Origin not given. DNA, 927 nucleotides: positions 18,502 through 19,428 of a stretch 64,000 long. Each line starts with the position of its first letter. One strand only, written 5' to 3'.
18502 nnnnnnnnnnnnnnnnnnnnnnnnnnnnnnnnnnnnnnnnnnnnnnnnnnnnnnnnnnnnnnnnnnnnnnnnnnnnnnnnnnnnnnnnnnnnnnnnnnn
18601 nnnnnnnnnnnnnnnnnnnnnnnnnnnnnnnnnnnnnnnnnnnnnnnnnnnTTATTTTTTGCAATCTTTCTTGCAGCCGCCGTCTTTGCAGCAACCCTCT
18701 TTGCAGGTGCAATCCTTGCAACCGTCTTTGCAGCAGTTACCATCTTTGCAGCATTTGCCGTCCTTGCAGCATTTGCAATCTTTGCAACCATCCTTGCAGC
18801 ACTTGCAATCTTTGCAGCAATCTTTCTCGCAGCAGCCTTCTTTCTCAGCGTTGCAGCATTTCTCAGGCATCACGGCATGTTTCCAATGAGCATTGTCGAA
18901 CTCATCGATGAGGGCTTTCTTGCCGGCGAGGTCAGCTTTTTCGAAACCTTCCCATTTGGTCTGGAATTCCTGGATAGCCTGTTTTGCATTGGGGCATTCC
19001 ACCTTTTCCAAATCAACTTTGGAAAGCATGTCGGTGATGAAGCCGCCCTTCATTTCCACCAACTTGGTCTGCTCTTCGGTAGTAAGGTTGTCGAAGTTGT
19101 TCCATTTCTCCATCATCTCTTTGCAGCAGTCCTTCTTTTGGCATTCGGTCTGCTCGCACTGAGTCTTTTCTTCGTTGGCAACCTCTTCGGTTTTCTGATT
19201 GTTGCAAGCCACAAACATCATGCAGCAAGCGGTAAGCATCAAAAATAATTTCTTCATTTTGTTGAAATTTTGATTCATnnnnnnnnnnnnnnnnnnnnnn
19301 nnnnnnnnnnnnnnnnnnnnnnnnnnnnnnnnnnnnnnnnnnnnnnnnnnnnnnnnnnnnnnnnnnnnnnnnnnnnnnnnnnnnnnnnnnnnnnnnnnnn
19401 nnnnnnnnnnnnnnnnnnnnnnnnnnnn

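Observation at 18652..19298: Lipoprotein with a metallothionein-like tail: 24 Cys in the last 71 residues, built from CCKDG/CKDC repeats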

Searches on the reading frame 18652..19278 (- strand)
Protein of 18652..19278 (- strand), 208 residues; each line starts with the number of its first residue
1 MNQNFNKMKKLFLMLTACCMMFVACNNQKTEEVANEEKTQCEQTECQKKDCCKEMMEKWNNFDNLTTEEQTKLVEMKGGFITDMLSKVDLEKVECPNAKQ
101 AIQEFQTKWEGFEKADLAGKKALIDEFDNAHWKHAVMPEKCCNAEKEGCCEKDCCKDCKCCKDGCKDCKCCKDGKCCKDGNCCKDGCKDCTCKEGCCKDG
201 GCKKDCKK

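Call 5: search_protein_families(library=pfam, proteins=[window:18652-19278:-], max_evalue=10)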
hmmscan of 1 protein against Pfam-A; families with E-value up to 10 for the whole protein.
window:18652-19278:- (208 aa): 1 family
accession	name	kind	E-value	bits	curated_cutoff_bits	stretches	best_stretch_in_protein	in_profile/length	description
PF12393.13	Dr_adhesin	-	9.9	7.1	25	0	8-23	1-16/21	Dr family adhesin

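Call 6: search_protein_families(library=ncbifam, proteins=[window:18652-19278:-], max_evalue=10)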
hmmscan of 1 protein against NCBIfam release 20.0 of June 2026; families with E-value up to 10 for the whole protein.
window:18652-19278:- (208 aa): 11 families
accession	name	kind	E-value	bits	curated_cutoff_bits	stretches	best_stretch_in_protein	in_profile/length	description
NF050142.1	PG1828_fam_lipo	equivalog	0.00037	21.2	50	1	8-34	1-29/59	PG1828 family lipoprotein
NF041428.1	TrsH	subfamily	0.004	17.3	150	1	8-68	1-62/149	TrsH/TraH family protein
NF038041.1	fim_Mfa1_fam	subfamily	0.023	13.9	130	1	7-39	1-34/495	Mfa1 family fimbria major subunit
NF045961.1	MAG5150_fam_LP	equivalog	0.18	11.2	80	1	8-89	1-72/331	MAG5150 family histidine triad lipoprotein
TIGR01398.1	FlhA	equivalog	0.27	9.4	772.1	1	8-76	290-358/678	flagellar biosynthesis protein FlhA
NF052320.1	Cbp1_fam_LP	subfamily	0.32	10.5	90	1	9-61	1-55/286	Cbp1 family collagen-binding glycoprotein adhesin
NF042930.1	EF0163_fam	equivalog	0.35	10.4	65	1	12-113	2-82/165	EF0163 family protein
TIGR02829.1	spore_III_AE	equivalog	0.49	9.5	247.45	1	8-79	1-72/381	stage III sporulation protein AE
NF053689.1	BamJ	equivalog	0.86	9.8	100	1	7-71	3-72/184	BamJ family beta-barrel-assembly machinery protein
NF053772.1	BSAP5b_fam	equivalog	2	7.6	380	1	8-67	1-69/418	BSAP5b family pore-forming toxin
NF045842.1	MIP_near_MIB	exception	3.8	5.9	305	1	11-122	9-117/740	Ig-specific serine endopeptidase MIP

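Call 7: find_homologous_proteins(query=window:18652-19278:-, max_evalue=0.001)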
Query window:18652-19278:- (208 aa): 12 proteins with E <= 0.001 among 288 candidates.
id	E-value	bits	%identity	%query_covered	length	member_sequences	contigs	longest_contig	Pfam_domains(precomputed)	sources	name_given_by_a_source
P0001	3.8e-86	307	92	74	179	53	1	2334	-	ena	-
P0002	1.5e-84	301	95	70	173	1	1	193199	-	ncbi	-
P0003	3.1e-78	281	86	74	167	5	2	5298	-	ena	-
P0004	1.5e-68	249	74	85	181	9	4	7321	-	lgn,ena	-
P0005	1.4e-64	236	69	73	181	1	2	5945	-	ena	-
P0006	1.8e-57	213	57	75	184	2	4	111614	-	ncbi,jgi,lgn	-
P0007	2.5e-57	212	69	69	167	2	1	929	-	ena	-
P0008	5.9e-56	208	71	67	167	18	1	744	-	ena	-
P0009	1.7e-11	62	39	60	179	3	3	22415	-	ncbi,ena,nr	ncbi:MAG: hypothetical protein J5719_00225 [Bacteroidales bacterium]|nr:hypothetical protein [Bacter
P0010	2.3e-9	55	36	82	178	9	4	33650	-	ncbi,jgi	jgi:hypothetical protein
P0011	3.3e-4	39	29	61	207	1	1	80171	-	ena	-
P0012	7.9e-4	37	36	76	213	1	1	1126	-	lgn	-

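Call 12: find_related_loci(query=A1, collection=genome_contigs, flank=6000)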
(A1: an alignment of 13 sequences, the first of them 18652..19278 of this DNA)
Query A1 (208 aa) in genome_contigs; peptide patterns used: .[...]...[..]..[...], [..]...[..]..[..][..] (x = any residue, [..] = any of these).
71 stretches matched a pattern; 14 encode a relative of the query (tblastn E <= 1e-3); 14 distinct loci.
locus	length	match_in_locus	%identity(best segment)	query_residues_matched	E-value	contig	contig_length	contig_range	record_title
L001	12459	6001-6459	92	1-153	1e-88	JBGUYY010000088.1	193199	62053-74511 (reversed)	MAG: Bacteroidales bacterium isolate ruminal_MAG_467 ruminal_MAG_467_contig_0088, whole genome shotgun sequence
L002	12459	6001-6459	88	1-153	5e-85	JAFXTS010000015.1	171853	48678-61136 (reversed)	MAG: Bacteroidales bacterium isolate RGIG6737 Sheep_Rumen-2__c1863, whole genome shotgun sequence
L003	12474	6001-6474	70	1-152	3e-68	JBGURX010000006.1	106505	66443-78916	MAG: Bacteroidales bacterium isolate ruminal_MAG_106 ruminal_MAG_106_contig_0006, whole genome shotgun sequence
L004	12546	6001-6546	58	16-169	2e-52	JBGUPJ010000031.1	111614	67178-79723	MAG: Bacteroidales bacterium isolate ruminal_MAG_166 ruminal_MAG_166_contig_0031, whole genome shotgun sequence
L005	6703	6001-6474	56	8-166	1e-50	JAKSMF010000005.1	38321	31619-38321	MAG: Bacteroidales bacterium isolate Horse_feces118 MAG118_5, whole genome shotgun sequence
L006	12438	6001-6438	42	8-155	2e-25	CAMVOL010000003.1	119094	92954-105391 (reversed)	MAG TPA_asm: uncultured Bacteroidales bacterium isolate SRR8387721_bin.63_metaWRAP_v1.3_MAG genome assembly, contig: ERZ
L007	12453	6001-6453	41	16-178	3e-24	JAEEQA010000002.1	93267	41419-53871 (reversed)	MAG: Bacteroidales bacterium isolate Tb.RUG.324 NODE_542_length_93267_cov_1.770099, whole genome shotgun sequence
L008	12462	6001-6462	37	15-197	3e-19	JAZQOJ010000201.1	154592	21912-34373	MAG: Bacteroidales bacterium isolate T1900045243_TH20190013.MAGScoT_cleanbin_000028 SGB_5587_k141_918171, whole genome s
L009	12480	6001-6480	36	1-159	5e-15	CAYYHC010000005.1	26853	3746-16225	MAG TPA_asm: uncultured Lentimicrobiaceae bacterium isolate SRP192927_co1_888 genome assembly, contig: NODE_3252_length_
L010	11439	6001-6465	32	1-158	5e-14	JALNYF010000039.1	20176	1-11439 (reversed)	MAG: Bacteroidales bacterium isolate SO_2017_CLC bin 8 scaffold_3530_c1_PH3_2017, whole genome shotgun sequence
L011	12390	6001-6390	37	4-128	9e-14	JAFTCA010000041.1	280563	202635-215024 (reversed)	MAG: Bacteroidales bacterium isolate RGIG3681 Goat_Rumen.Co__c1206503, whole genome shotgun sequence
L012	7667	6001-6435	36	8-164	2e-13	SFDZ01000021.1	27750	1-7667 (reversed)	MAG: Bacteroidales bacterium isolate W0P28.013 Contig807, whole genome shotgun sequence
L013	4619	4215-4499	34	2-85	2e-8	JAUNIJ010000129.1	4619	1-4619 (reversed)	MAG: Bacteroidales bacterium isolate S28M_St_metabat_51 NODE_12188_length_4619_cov_6.748247, whole genome shotgun sequen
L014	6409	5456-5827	31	13-135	4e-6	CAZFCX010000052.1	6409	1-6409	MAG TPA_asm: uncultured Bdellovibrionales bacterium isolate SRP239243_co1_144 genome assembly, contig: NODE_21808_length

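Call 26: predict_structure(alignment_id=A1)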
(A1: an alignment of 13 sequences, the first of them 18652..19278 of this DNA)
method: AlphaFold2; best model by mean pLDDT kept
length: 208 residues; sequences in the alignment: 13
mean_pLDDT: 59.2   pTM: 0.50
mean pLDDT of the five models: 59.2, 59.0, 58.7, 58.4, 57.7
residues with pLDDT >= 90: 42; 70-90: 35; 50-70: 12; < 50: 119
segments of 3 or more residues with pLDDT < 50: 1-48, 138-208
pLDDT, mean of each block of 10 residues (from residue 1): 43 45 33 31 45 77 93 89 87 74 92 95 91 59 34 40 42 47 41 40 41
secondary structure, 60 per line:
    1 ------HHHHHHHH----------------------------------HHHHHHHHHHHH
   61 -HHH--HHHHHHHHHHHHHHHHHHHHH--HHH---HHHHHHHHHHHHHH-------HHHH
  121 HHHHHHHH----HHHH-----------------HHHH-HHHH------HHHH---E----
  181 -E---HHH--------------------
elements in order: H7-14 H49-60 H67-87 H96-109 H117-128 H133-136 H154-157 H159-162 H169-172

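Call 28: find_encoding_contigs(protein=P0011, flank=8000, max_places=2)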
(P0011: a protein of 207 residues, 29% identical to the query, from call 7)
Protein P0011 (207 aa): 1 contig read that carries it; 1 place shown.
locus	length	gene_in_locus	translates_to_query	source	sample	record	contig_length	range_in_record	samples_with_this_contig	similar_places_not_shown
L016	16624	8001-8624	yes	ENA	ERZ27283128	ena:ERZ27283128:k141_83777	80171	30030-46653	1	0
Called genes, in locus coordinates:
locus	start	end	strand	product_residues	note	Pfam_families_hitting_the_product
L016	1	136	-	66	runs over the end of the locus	-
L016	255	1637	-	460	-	PF00497:SBP_bac_3 (weak), PF01464:SLT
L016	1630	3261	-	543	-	PF03051:Peptidase_C1_2, PF00112:Peptidase_C1 (faint)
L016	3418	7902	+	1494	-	PF05170:AsmA (faint), PF05359:DUF748, PF04357:TamB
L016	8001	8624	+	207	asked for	-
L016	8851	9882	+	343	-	-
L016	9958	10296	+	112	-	PF01253:SUI1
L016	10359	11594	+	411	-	PF03051:Peptidase_C1_2, PF00112:Peptidase_C1 (faint), PF03051:Peptidase_C1_2 (weak)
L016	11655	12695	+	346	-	PF00389:2-Hacid_dh, PF02826:2-Hacid_dh_C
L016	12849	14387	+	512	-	PF13541:ChlI, PF00493:MCM (faint), PF05496:RuvB_N (faint), PF00158:Sigma54_activat (faint), PF01078:Mg_chelatase, PF07728:AAA_5, PF13335:Mg_chelatase_C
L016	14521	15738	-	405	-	PF02547:Queuosine_synth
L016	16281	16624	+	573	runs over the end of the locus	PF03577:Peptidase_C69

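Call 29: fold_search(model_id=the predicted structure, library=pdb)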
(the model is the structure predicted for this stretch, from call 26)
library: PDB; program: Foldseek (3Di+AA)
matches with E <= 10: 18; with E <= 0.001: 0
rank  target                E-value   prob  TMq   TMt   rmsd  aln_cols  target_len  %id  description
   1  7y1p_A                3.1e+00  0.06  0.14  0.18  10.1        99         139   11  CRYSTAL STRUCTURE OF THE RGS-HOMOLOGOUS DOMAIN OF AXIN IN COMPLEX WITH LZ-22Na (released 2023-12-13)
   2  8sjh_A                4.0e+00  0.11  0.22  0.34   7.1       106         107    9  Zn-Bound Structure of Computationally Designed Homotrimer TP1 (released 2023-07-05)
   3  5nkx_A                4.4e+00  0.14  0.25  0.39   6.0       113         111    6  HRSV M2-1 core domain, P3221 crystal form (released 2018-01-03)
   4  9lp2_C                4.9e+00  0.30  0.23  0.61   3.2        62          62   19  Crystal structure of de novo designed amantadine induced heterodimer dAID23.4 (released 2025-12-17)
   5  8sji_B                5.1e+00  0.10  0.22  0.34   7.0       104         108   10  Apo Structure of Computationally Designed Homotrimer TP1 (released 2023-07-05)
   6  6r6m_A                5.4e+00  0.12  0.24  0.37   6.5       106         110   13  Kusta0087/Kusta0088 Complex purified from Kuenenia stuttgartiensis (released 2019-10-02)
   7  5eiu_A                5.4e+00  0.06  0.12  0.18  13.2        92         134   14  Mini TRIM5 B-box 2 dimer C2 crystal form (released 2016-06-15)
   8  8isa                  6.0e+00  0.05  0.16  0.14  10.1       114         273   16  CrtMLIKE with one GsPP molecule (released 2024-06-26)
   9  9lns                  6.6e+00  0.21  0.23  0.58   3.2        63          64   19  Crystal structure of de novo designed amantadine induced homotrimer dAIT17 (released 2025-12-17)
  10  9dn6_A                6.9e+00  0.20  0.29  0.42   4.1        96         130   17  Insulin receptor bound with de novo designed agonist called "RF-405". (released 2025-10-01)
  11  5maw_E                6.9e+00  0.10  0.24  0.35   6.3        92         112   17  Crystal structure of the flagellin-FliS complex from Bacillus subtilis (released 2017-12-20)
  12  6uri_B                6.9e+00  0.08  0.18  0.08  16.0       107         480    9  HIV-1 Nef in complex with the CD4 cytoplasmic domain and the AP2 clathrin adaptor complex (released 2020-07-29)
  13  9dni_A                7.3e+00  0.15  0.28  0.39   4.5        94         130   19  Insulin receptor bound with de novo designed agonist called "S2-F1-S1" (released 2025-10-01)
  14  9f7i_A                8.9e+00  0.13  0.27  0.26   5.1        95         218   16  Crystal structure of Borrelia burgdorferi B31 CspZ in complex with human FH SCR6-7 (released 2024-12-25)
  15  2l7a_MODEL_1_A        8.9e+00  0.12  0.25  0.37  10.3        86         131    9  Solution Structure of the R3 Domain of Talin (released 2011-12-21)
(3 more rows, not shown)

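Call 33: find_encoding_contigs(protein=P0010, flank=6000, max_places=3)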
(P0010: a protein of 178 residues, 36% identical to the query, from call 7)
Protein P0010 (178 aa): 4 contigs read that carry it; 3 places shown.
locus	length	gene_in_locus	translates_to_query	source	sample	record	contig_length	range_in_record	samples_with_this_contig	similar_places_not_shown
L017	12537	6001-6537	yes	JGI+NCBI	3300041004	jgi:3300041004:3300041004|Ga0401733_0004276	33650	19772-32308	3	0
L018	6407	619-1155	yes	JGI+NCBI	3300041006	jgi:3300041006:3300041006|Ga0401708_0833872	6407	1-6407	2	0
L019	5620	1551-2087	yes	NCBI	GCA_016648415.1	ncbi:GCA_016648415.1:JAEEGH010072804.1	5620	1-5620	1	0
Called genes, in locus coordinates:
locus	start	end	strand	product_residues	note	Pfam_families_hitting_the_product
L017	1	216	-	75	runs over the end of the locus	-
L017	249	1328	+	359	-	PF01855:POR_N, PF02780:Transketolase_C (weak), PF17147:PFOR_II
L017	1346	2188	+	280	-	PF02775:TPP_enzyme_C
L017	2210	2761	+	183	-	PF01558:POR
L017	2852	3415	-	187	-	PF01300:Sua5_yciO_yrdC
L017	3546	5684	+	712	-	PF08206:OB_RNB, PF25049:OB_HELZ2 (faint), PF17849:OB_Dis3, PF17876:CSD2, PF00773:RNB, PF00575:S1 (weak)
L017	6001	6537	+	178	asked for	-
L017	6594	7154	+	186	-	PF02659:Mntp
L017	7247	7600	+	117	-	PF01250:Ribosomal_S6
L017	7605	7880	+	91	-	PF01084:Ribosomal_S18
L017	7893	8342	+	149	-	PF01281:Ribosomal_L9_N, PF03948:Ribosomal_L9_C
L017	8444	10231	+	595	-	PF00682:HMGL-like, PF02436:PYC_OADA, PF00364:Biotin_lipoyl (faint)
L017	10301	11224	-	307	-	PF00135:COesterase, PF20434:BD-FAE, PF07859:Abhydrolase_3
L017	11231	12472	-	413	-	PF01136:Peptidase_U32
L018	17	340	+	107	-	PF00575:S1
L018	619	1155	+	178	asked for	-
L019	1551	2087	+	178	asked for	-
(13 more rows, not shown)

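Call 51: search_protein_families(library=pfam, alignment_id=A4, max_evalue=1)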
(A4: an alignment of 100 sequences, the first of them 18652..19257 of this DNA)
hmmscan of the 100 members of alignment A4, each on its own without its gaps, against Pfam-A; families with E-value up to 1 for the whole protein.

A. member 1, window:18652-19257:- (201 aa): 0 families

B. families by the number of members that match (of 100 scanned): 159 families (the first 25 are shown)
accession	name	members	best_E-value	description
PF11304.13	DUF3106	53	0.00016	Protein of unknown function (DUF3106)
PF21763.2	DHH_CID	21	0.007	DHH-CID domain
PF12729.13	4HB_MCP_1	18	0.00023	Four helix bundle sensory module for signal transduction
PF14362.11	DUF4407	17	0.022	Domain of unknown function (DUF4407)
PF13376.11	OmdA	12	0.0003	Bacteriocin-protection, YdeI or OmpD-Associated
PF13902.11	R3H-assoc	9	0.0013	R3H-associated N-terminal domain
PF12393.13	Dr_adhesin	8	0.00042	Dr family adhesin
PF20101.4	DUF6491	6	0.0025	Family of unknown function (DUF6491)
PF04676.19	CwfJ_C_2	6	0.064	Protein similar to CwfJ C-terminus 2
PF09776.14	Mitoc_L55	5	0.037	Mitochondrial ribosomal protein L55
PF02936.19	COX4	5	0.18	Cytochrome c oxidase subunit IV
PF07813.17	LTXXQ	5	0.19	LTXXQ motif family protein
PF18928.5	DUF5677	4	2.4e-05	Family of unknown function (DUF5677)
PF09278.17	MerR-DNA-bind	4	0.012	MerR, DNA binding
PF13863.11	DUF4200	4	0.016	Domain of unknown function (DUF4200)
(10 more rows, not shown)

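Call 54: search_protein_families(library=pfam, proteins=[P0009], max_evalue=0.1)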
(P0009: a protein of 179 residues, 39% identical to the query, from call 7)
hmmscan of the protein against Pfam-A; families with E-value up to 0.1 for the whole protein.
P0009 (179 aa): 3 families
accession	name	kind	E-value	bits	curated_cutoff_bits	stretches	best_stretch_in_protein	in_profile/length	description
PF08391.16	Ly49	-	0.0023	18.8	31.5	1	9-92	20-105/119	Ly49-like protein, N-terminal region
PF11304.13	DUF3106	-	0.048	14.6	24.3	0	49-121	22-102/104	Protein of unknown function (DUF3106)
PF13376.11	OmdA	-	0.072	13.5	25.6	0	55-75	14-34/60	Bacteriocin-protection, YdeI or OmpD-Associated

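Call 77: find_related_loci(query=window:18652-19257:-, collection=metagenome_contigs, flank=1500)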
Query window:18652-19257:- (201 aa) in metagenome_contigs; peptide patterns used: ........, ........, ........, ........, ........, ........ (x = any residue, [..] = any of these).
58 stretches matched a pattern; 5 encode a relative of the query (tblastn E <= 1e-3); 5 distinct loci.
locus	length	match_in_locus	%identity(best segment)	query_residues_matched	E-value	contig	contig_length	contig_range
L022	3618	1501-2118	83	1-201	2e-87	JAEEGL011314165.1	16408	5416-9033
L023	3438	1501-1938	92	1-146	2e-85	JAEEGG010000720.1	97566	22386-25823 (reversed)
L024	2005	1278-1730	77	1-146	3e-72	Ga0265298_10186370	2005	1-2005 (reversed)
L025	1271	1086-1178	69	157-191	1e-7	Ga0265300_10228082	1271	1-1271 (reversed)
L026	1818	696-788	69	157-191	1e-7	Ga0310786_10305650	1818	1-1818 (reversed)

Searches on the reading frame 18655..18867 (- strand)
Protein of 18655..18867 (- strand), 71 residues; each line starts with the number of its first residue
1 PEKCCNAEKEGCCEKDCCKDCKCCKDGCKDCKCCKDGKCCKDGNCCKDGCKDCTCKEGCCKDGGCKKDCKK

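Call 42: search_solved_structures(query=window:18655-18867:-, max_evalue=10, show_alignments=2)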
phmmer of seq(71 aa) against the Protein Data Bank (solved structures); distinct sequences matched with E-value up to 10: 0.
